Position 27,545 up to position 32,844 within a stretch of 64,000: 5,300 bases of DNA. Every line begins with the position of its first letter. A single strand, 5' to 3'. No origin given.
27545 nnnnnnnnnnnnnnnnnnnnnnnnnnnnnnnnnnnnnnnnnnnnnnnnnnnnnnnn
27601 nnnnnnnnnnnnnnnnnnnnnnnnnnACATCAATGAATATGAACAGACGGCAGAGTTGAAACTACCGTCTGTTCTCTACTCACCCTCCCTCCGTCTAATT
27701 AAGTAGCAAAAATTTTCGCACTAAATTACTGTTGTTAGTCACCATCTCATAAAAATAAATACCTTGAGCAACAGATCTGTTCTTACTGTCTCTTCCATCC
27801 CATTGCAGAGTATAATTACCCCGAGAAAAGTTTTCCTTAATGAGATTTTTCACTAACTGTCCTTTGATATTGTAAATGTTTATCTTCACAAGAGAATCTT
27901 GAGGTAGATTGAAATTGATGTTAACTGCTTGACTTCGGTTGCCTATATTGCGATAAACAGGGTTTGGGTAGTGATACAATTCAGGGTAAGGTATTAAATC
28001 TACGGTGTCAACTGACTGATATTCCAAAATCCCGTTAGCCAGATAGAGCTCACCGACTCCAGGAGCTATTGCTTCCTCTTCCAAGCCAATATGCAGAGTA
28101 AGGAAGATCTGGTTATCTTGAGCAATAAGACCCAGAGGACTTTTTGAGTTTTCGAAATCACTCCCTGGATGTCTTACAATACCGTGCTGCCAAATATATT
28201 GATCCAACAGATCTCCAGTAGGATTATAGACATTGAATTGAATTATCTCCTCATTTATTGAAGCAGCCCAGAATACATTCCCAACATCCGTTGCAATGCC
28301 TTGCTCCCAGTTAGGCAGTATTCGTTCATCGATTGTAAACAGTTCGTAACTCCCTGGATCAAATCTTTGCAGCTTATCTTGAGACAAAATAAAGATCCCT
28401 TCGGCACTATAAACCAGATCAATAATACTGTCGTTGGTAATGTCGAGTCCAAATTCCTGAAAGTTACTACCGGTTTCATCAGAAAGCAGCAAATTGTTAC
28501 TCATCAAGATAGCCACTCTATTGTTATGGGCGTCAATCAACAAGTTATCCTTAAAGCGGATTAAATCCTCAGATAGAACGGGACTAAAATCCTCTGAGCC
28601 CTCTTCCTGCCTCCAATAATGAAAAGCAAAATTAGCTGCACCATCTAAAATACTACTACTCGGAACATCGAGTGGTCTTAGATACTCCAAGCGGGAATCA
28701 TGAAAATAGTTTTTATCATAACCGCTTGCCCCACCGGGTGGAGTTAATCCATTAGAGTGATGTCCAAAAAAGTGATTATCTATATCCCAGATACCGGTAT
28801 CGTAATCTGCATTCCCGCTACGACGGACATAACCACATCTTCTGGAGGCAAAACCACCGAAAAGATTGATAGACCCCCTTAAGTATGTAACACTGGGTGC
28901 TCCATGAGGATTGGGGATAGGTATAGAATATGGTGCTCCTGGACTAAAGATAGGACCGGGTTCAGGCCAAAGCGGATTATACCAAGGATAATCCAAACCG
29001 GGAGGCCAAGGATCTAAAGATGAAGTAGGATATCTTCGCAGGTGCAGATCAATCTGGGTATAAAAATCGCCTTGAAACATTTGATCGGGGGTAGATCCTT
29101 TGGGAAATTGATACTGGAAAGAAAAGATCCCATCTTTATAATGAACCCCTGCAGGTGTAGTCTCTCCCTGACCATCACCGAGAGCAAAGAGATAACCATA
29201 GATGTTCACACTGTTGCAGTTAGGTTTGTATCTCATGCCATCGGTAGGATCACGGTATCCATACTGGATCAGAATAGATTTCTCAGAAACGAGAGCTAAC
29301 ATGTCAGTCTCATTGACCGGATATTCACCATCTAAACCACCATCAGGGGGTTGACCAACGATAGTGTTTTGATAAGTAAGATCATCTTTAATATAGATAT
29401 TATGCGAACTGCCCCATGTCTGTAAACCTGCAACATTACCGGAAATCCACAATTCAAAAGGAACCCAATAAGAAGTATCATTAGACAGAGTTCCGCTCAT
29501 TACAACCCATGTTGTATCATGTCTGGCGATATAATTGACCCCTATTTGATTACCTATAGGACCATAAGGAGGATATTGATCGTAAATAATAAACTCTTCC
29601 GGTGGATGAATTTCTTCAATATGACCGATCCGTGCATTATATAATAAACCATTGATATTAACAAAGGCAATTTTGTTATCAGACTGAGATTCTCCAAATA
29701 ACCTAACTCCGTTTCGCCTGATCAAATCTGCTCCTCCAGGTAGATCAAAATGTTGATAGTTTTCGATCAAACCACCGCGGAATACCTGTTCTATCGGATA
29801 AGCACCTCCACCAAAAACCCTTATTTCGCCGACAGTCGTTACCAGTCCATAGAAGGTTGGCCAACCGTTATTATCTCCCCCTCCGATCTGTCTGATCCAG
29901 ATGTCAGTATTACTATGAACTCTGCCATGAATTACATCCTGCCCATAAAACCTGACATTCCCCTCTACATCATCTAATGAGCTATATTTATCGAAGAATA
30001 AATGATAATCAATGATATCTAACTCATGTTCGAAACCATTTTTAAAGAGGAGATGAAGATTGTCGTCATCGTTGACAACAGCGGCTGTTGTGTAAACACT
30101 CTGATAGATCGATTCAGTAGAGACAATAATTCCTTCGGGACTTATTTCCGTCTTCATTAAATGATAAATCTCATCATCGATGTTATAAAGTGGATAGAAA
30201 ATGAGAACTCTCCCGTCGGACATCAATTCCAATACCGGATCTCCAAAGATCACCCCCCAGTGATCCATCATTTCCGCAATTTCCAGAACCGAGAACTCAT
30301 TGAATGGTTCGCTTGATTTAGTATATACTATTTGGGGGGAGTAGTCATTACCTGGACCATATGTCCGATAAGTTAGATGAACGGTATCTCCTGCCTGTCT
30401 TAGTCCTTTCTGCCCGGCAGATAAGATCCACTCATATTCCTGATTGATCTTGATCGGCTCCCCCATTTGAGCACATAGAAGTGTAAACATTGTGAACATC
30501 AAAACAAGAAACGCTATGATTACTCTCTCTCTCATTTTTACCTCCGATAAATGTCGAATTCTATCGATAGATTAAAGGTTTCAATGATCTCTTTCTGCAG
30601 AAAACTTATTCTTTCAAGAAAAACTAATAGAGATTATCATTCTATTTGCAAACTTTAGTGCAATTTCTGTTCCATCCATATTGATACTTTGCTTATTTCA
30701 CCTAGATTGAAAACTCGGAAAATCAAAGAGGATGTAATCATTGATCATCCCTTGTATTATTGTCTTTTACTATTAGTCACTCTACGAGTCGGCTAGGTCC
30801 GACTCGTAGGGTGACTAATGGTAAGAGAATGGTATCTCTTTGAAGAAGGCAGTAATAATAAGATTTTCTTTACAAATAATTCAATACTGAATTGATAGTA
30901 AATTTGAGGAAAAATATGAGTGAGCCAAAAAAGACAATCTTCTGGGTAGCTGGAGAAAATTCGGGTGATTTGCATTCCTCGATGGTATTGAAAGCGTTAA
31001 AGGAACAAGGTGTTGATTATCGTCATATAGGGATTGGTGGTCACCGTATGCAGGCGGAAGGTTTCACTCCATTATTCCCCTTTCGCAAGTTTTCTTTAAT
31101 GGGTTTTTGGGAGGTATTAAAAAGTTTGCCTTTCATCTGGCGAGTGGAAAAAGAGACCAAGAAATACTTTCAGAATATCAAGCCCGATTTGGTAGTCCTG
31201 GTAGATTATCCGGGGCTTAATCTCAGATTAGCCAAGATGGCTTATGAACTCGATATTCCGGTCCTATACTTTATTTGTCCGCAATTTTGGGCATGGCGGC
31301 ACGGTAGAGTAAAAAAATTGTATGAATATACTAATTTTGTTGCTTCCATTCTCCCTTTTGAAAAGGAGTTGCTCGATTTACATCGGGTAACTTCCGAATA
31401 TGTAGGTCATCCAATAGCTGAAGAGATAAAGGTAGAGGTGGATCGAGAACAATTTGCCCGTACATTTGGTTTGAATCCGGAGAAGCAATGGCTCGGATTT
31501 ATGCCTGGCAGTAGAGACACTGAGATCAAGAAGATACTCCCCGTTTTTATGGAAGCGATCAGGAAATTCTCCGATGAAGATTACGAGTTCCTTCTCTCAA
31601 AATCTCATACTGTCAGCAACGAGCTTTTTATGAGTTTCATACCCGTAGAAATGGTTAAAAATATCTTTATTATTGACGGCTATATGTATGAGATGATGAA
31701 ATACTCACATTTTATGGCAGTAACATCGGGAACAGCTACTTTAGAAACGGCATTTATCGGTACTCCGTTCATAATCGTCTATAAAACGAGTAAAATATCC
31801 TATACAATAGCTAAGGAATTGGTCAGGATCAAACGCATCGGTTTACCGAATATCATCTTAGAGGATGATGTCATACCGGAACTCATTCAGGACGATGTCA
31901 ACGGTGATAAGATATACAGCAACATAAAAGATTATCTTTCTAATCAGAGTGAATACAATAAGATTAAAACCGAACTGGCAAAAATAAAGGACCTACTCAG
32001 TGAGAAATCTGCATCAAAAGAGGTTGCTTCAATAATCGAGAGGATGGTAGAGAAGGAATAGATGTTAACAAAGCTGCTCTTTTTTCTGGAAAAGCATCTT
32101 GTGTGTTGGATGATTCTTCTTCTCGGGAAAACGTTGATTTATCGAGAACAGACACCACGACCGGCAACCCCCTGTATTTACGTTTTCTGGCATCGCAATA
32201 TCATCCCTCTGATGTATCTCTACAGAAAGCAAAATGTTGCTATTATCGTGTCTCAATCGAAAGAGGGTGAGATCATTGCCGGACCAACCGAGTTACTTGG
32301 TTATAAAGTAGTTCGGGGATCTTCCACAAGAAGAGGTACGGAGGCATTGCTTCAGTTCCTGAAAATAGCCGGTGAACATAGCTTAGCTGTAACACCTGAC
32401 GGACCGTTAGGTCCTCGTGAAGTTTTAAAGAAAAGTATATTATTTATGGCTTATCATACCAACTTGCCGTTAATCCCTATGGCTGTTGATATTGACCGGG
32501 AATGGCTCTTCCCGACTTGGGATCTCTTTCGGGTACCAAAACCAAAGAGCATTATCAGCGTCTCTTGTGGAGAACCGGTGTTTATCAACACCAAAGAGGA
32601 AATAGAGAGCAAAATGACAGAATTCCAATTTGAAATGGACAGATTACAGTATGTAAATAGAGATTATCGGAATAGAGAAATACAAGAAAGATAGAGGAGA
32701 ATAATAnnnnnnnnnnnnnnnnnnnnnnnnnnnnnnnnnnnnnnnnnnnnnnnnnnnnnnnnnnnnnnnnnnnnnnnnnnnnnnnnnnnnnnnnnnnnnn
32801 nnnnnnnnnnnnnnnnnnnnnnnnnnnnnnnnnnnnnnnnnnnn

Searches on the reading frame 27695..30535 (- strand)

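Call 9: search_protein_families(library=pfam, proteins=[window:27695-30535:-], max_evalue=0.001)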
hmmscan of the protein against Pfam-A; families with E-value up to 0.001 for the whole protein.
window:27695-30535:- (946 aa): 3 families
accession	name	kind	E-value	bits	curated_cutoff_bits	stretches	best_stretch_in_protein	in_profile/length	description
PF13860.13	FlgD_ig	-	2e-09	37.8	27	1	867-935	8-77/79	FlgD Ig-like domain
PF18962.6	Por_Secre_tail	-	1.7e-05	25.5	27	1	856-942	2-73/75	Secretion system C-terminal sorting domain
PF13585.12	CHU_C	-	0.00013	22.5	27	1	882-933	28-72/86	CHU_C Type IX secretion signal domain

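Call 10: search_protein_families(library=ncbifam, proteins=[window:27695-30535:-], max_evalue=0.001)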
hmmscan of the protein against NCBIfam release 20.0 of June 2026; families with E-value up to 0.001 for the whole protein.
window:27695-30535:- (946 aa): 5 families
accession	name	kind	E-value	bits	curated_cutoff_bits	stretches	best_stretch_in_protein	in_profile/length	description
NF052228.1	T9SS_PorZ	equivalog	4e-10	38.8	260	1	822-936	640-745/757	type IX secretion system anionic LPS delivery protein PorZ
NF033707.1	T9SS_sortase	equivalog_domain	7.2e-08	30.5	420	1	852-934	998-1078/1095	type IX secretion system sortase PorU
TIGR04183.1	Por_Secre_tail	domain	1.2e-07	31.6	23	1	856-943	2-70/72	T9SS type A sorting domain-containing protein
NF009452.0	PRK12812.1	equivalog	1.1e-06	28.2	258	1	868-937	136-210/289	flagellar basal body rod modification protein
NF005176.1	PRK06655.1-1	equivalog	2.5e-05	24.3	230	1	879-935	95-151/197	flagellar hook assembly protein FlgD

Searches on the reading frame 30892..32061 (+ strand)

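Call 11: search_protein_families(library=pfam, proteins=[window:30892-32061:+], max_evalue=0.001)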
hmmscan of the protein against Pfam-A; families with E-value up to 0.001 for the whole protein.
window:30892-32061:+ (389 aa): 1 family
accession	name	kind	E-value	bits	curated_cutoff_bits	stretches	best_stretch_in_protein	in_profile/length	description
PF02684.21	LpxB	-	2e-93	313.7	22.6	1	16-376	1-366/374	Lipid-A-disaccharide synthetase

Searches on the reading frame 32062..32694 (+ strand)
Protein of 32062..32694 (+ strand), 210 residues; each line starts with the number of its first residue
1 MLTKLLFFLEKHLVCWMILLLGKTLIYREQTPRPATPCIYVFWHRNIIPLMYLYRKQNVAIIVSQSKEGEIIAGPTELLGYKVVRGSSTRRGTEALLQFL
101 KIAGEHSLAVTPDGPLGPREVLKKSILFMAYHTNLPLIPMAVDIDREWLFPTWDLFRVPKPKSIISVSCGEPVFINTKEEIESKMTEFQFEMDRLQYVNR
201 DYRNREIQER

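Call 11: search_protein_families(library=pfam, proteins=[window:32062-32694:+], max_evalue=0.001)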
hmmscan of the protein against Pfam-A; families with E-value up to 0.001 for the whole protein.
window:32062-32694:+ (210 aa): 1 family
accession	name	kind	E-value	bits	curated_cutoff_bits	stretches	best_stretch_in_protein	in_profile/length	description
PF04028.18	DUF374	-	5.8e-21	74.3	26.8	1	52-119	1-69/69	Domain of unknown function (DUF374)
